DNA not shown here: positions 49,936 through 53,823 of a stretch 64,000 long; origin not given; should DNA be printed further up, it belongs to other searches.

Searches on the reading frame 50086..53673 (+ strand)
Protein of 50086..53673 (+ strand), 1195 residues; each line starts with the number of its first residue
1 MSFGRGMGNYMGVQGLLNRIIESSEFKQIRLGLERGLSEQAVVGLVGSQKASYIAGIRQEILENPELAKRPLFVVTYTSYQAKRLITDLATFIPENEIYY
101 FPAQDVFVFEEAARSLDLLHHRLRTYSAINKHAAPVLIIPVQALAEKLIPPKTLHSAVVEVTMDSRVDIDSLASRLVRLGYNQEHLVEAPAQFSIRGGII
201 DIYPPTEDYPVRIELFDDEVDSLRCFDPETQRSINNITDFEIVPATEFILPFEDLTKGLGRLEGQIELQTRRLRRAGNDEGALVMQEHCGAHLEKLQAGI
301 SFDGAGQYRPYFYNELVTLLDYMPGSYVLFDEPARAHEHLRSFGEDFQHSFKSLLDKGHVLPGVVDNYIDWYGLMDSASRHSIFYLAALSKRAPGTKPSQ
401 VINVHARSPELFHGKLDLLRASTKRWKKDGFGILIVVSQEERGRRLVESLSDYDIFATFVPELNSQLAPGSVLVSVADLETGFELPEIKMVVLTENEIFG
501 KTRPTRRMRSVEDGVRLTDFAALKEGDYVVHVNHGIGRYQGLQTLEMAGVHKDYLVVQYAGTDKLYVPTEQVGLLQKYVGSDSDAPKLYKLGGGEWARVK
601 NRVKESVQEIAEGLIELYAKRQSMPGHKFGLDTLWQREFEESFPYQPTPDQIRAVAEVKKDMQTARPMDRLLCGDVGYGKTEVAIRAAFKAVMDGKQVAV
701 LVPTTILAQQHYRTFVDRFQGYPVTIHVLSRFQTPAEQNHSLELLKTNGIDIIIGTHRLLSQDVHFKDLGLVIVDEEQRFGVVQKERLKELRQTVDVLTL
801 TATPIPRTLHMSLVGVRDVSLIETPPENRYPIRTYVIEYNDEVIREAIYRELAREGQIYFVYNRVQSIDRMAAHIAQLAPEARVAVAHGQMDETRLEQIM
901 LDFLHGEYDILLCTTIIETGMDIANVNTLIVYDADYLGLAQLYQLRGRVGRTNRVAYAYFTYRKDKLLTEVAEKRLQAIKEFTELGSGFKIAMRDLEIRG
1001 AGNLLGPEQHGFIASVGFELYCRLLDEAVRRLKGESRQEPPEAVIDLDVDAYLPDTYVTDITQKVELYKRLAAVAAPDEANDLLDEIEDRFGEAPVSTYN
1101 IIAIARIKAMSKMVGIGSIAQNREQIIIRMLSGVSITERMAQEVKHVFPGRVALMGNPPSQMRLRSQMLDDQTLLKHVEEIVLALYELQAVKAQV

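Call 49: search_protein_families(library=ncbifam, proteins=[window:50086-53673:+], max_evalue=0.00001)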
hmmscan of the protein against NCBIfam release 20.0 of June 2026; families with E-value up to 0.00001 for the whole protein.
window:50086-53673:+ (1195 aa): 25 families
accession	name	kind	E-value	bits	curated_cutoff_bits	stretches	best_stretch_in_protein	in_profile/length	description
TIGR00580.2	mfd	equivalog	0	1144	800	1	176-1119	1-906/907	transcription-repair coupling factor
NF007966.0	PRK10689.1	equivalog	2.8e-242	806.9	1329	1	65-1186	35-1143/1148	transcription-repair coupling factor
NF008168.0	PRK10917.2-2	equivalog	5.2e-116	388.8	718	1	623-1012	342-737/795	ATP-dependent DNA helicase RecG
NF008165.0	PRK10917.1-3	equivalog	9.9e-115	384.5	711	1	620-1012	238-634/692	ATP-dependent DNA helicase RecG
TIGR00643.1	recG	equivalog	1.6e-112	377.3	659.4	1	629-1013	218-608/629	ATP-dependent DNA helicase RecG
NF008163.0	PRK10917.1-1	equivalog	4.2e-96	322.8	796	1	618-1013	240-643/692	ATP-dependent DNA helicase RecG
NF008164.0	PRK10917.1-2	equivalog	1.3e-94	317.9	785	1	619-1012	249-645/704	ATP-dependent DNA helicase RecG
NF008170.0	PRK10917.2-4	equivalog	7.3e-94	315.3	975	1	637-1012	391-770/826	ATP-dependent DNA helicase RecG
NF008166.0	PRK10917.1-4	equivalog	8.3e-86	288.6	864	1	628-1011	258-654/705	ATP-dependent DNA helicase RecG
NF008167.0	PRK10917.2-1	equivalog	3.5e-74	250.2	995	1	637-1014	275-688/744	ATP-dependent DNA helicase RecG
NF008169.0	PRK10917.2-3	equivalog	7.3e-63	213.1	555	1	609-1011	194-581/610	ATP-dependent DNA helicase RecG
TIGR00631.1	uvrb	equivalog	2.4e-41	141.7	750.1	1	27-368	19-372/658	excinuclease ABC subunit UvrB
NF003673.1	PRK05298.1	equivalog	2.4e-39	135.2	743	1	27-368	19-372/653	excinuclease ABC subunit UvrB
NF004070.0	PRK05580.2-2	equivalog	1.5e-19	69.6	921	1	637-786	187-331/729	primosomal protein N'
TIGR00595.1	priA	equivalog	2.4e-19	69.3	230.35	1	671-784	1-109/509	replication restart helicase PriA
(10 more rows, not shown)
